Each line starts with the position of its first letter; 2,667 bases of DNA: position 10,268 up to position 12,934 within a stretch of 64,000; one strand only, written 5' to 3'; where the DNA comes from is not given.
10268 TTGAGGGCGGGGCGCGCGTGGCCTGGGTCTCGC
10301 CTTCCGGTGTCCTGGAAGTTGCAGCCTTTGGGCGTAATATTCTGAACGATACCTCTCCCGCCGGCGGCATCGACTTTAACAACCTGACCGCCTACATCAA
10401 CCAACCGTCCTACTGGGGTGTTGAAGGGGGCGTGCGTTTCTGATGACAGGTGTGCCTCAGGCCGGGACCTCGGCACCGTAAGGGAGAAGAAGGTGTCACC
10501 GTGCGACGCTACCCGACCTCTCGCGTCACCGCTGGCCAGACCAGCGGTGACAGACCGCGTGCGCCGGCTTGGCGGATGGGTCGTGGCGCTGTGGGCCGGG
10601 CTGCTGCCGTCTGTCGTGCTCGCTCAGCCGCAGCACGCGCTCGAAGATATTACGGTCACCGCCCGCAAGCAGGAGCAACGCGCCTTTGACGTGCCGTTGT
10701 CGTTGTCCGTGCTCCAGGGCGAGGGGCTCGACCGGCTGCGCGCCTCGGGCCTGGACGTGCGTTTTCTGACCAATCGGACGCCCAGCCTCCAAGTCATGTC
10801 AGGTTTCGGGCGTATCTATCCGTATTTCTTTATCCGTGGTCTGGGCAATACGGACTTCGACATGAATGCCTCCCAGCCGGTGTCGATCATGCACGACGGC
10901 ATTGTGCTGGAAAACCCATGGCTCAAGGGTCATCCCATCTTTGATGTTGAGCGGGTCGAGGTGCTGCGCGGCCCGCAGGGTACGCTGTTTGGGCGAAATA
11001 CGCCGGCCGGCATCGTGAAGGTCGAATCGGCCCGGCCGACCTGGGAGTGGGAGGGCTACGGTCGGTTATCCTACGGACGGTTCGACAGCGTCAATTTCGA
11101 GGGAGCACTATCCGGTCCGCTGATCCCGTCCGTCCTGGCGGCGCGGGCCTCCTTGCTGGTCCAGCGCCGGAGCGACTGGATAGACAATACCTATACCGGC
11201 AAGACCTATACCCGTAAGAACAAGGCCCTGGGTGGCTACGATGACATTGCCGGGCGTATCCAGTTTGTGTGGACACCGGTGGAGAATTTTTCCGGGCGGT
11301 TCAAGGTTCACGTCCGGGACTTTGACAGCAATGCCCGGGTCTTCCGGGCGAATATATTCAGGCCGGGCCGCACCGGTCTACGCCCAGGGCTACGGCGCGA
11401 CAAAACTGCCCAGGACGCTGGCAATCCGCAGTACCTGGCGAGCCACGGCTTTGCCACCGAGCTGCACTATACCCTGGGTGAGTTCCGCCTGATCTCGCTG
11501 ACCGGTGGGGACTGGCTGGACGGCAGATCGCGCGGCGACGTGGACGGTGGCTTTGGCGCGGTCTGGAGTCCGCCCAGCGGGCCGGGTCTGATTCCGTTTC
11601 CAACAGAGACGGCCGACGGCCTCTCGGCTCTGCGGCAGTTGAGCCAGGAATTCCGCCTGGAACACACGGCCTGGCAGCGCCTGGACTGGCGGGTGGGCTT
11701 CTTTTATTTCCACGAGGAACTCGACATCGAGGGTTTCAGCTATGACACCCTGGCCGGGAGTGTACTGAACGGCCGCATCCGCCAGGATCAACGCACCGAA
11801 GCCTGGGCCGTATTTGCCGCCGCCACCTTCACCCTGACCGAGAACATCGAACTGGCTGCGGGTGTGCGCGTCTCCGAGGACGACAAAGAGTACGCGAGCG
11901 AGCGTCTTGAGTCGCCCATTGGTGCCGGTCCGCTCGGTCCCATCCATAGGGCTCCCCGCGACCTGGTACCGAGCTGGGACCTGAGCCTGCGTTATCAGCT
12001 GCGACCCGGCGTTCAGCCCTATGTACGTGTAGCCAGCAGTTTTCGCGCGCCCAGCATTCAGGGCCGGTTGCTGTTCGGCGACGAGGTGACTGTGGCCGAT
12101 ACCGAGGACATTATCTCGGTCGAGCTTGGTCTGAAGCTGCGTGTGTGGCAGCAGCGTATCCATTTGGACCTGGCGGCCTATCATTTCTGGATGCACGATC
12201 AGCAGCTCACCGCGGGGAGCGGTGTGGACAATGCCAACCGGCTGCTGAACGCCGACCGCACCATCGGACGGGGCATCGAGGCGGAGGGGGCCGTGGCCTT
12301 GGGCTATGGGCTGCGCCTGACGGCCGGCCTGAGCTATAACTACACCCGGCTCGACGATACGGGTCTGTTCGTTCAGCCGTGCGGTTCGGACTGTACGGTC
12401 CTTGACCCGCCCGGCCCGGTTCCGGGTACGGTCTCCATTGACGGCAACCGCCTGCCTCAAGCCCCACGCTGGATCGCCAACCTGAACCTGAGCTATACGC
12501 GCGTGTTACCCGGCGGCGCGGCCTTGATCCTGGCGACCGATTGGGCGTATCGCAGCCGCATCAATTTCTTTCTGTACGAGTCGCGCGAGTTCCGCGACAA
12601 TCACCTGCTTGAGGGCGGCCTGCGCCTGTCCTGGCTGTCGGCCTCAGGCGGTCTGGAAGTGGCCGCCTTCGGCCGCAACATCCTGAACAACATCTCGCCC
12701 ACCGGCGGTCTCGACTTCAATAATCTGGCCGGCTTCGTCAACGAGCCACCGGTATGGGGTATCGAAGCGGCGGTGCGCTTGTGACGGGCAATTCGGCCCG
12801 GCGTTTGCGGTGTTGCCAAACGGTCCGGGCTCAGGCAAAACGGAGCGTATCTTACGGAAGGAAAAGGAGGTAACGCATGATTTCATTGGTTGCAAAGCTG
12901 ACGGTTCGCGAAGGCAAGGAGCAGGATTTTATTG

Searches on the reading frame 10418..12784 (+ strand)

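Call 37: search_protein_families(library=pfam, proteins=[window:10418-12784:+], max_evalue=0.00001)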
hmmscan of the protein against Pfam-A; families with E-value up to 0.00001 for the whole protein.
window:10418-12784:+ (788 aa): 2 families
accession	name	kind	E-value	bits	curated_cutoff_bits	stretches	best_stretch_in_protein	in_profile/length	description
PF00593.30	TonB_dep_Rec_b-barrel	-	8.8e-33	115.2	27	1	324-702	42-385/436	TonB dependent receptor-like, beta-barrel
PF07715.20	Plug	-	1.5e-12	48.4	23.9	1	90-199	3-107/107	TonB-dependent Receptor Plug Domain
